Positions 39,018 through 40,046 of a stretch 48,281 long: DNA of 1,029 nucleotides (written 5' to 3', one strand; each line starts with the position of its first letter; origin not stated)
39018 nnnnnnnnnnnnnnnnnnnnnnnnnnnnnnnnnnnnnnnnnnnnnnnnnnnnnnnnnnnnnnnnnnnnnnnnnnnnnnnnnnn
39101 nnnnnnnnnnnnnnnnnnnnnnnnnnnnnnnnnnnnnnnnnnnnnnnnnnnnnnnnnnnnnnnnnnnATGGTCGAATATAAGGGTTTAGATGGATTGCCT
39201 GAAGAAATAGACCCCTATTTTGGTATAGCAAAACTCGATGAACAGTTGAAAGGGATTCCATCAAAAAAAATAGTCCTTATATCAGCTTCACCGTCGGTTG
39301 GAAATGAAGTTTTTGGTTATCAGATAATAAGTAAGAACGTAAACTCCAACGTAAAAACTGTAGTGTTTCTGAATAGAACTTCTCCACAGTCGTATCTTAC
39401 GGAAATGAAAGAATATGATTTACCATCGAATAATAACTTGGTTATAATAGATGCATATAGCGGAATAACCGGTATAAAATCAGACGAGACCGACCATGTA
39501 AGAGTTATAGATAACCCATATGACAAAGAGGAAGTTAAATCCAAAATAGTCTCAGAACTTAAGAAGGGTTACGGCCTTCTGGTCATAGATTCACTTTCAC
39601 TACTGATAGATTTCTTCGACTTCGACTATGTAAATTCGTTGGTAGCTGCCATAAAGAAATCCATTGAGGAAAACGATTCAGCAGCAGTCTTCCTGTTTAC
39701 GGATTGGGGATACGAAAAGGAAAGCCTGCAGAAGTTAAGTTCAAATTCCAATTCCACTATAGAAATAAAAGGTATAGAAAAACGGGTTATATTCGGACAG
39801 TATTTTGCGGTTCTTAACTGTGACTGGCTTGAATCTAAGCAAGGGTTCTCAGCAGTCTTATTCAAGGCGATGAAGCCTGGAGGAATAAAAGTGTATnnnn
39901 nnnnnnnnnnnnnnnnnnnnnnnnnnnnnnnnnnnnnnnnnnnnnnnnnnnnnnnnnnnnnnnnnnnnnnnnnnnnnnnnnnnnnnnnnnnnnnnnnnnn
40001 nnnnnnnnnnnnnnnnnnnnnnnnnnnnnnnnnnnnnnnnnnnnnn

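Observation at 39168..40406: Single polypeptide fusing a Walker-A-dead KaiC/RecA-like domain to an apparently active small GTPase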

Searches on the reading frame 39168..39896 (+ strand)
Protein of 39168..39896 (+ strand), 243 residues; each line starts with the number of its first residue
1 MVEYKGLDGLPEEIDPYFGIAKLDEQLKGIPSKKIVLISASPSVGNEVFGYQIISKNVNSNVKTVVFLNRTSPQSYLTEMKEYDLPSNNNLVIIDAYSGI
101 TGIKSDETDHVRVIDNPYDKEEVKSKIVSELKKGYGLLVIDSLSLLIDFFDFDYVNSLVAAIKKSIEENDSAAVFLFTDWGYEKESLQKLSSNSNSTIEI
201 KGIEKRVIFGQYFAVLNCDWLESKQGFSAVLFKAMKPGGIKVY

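Call 53: search_protein_representatives(protein=window:39168-39896:+)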
Query: 243 residues. Proteins with E-value up to 0.001 (for the whole library): 104; up to 1e-10: 39; up to 1e-30: 4. The best 104 are listed.
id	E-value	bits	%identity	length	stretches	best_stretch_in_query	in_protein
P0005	2.1e-117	407.3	78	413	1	1-243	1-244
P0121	2.3e-86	305.7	72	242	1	1-190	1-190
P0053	5.7e-78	278.2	55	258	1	15-243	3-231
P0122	3.7e-40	154.5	58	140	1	15-138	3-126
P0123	8.5e-25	104.3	34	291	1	18-239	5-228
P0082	2.2e-23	99.7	32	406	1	19-243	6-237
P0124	2.6e-23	99.4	33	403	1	20-242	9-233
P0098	2.8e-22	96.0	33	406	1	19-243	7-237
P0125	1.8e-21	93.4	35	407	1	19-243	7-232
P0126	4.2e-20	88.9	33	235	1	19-225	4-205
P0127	7.5e-19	84.8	31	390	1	18-242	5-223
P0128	6.5e-18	81.8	32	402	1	19-243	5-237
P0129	9.7e-18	81.2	28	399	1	20-243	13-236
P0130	1.0e-17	81.1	29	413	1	18-243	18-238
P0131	3.9e-16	75.9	31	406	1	19-243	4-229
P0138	4.4e-15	72.5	27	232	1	18-242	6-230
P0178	9.9e-08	48.4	27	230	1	20-215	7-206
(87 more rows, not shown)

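Call 55: find_encoding_contigs(protein=P0138, flank=4000, max_places=2)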
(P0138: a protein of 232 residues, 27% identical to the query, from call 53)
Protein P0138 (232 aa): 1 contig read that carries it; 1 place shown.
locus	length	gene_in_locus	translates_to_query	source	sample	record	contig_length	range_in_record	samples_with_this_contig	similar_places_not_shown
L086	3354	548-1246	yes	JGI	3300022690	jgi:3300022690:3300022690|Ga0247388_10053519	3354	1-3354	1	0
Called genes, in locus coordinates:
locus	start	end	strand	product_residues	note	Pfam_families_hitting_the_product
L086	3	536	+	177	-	?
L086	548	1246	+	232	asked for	PF06745:ATPase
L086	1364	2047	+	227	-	PF05625:PAXNEB (faint), PF06745:ATPase, PF23442:DUF7125, PF24336:DUF7504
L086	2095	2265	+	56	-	PF10130:PIN_2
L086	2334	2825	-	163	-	-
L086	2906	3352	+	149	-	?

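Call 56: find_encoding_contigs(protein=P0178, flank=4000, max_places=2)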
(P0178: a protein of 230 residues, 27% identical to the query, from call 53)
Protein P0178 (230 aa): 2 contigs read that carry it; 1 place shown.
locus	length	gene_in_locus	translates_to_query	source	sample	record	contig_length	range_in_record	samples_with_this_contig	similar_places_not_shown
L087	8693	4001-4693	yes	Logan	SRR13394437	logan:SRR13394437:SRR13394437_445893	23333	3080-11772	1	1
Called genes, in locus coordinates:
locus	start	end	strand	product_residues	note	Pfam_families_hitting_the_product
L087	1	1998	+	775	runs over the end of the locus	PF00989:PAS (faint), PF08448:PAS_4 (faint), PF13188:PAS_8 (weak), PF13426:PAS_9 (faint), PF08447:PAS_3, PF07536:HWE_HK (weak), PF07568:HisKA_2, PF02518:HATPase_c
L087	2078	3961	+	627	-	-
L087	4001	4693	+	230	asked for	PF06745:ATPase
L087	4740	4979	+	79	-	-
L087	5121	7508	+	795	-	PF22811:Zn_ribbon_NrdR, PF03477:ATP-cone, PF13597:NRDD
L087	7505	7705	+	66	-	PF13597:NRDD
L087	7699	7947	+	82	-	PF13192:Thioredoxin_3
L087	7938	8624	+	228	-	PF13353:Fer4_12, PF04055:Radical_SAM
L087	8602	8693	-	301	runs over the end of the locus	PF01544:CorA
